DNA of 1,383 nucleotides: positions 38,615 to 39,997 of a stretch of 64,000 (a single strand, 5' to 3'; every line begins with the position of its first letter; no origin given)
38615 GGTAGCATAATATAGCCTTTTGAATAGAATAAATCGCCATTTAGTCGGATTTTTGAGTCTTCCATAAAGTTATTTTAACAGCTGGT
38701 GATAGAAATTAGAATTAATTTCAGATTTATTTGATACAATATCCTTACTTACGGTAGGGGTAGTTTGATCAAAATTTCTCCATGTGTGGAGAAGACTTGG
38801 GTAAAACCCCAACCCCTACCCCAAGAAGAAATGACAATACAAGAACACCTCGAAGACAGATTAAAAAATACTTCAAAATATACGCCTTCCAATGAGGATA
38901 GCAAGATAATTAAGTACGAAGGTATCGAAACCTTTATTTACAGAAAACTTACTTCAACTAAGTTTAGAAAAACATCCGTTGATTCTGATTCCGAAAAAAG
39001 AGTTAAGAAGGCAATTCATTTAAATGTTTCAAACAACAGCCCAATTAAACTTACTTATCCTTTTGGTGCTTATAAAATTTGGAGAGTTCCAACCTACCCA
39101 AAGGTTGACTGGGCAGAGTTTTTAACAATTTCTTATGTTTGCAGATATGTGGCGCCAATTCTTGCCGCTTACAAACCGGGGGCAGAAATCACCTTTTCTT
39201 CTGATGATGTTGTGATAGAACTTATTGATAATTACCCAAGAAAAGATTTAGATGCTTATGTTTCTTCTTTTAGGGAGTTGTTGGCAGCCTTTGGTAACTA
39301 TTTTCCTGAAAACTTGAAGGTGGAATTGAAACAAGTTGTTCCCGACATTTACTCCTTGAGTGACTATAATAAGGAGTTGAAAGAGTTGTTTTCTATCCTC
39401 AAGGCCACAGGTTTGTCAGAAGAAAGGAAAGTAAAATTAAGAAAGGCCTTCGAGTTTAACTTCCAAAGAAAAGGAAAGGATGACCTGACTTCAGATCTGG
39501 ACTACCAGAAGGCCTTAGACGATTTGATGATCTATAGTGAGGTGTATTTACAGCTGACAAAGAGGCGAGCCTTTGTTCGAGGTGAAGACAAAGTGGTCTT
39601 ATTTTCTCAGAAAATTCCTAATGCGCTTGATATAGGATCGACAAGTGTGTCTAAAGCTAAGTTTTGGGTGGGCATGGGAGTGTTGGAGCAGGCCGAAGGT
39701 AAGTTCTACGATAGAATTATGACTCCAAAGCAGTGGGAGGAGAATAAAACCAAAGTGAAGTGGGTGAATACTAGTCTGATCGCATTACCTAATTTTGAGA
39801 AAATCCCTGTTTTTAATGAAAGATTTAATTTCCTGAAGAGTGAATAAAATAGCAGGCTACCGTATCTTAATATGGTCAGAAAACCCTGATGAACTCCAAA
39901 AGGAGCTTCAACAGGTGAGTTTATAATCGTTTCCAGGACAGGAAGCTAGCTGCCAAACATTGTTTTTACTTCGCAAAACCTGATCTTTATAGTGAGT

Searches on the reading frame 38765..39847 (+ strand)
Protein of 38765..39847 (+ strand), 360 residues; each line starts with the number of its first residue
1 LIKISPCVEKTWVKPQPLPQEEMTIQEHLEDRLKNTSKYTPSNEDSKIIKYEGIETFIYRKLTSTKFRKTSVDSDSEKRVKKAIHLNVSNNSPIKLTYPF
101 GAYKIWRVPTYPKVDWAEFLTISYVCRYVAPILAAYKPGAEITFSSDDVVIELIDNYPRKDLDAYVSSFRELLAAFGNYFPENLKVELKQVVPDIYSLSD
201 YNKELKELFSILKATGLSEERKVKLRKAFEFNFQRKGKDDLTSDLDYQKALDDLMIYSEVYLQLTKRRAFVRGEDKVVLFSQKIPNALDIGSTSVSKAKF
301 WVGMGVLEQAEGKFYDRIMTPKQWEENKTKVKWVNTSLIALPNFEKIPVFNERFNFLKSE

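Call 64: search_protein_families(library=pfam, proteins=[window:38765-39847:+], max_evalue=0.001)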
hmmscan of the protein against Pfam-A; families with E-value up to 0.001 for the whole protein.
window:38765-39847:+ (360 aa): 1 family
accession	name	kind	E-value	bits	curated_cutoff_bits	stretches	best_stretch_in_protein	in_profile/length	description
PF05141.17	DIT1_PvcA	-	0.0003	20.8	26.4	0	114-192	33-109/273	Pyoverdine/dityrosine biosynthesis protein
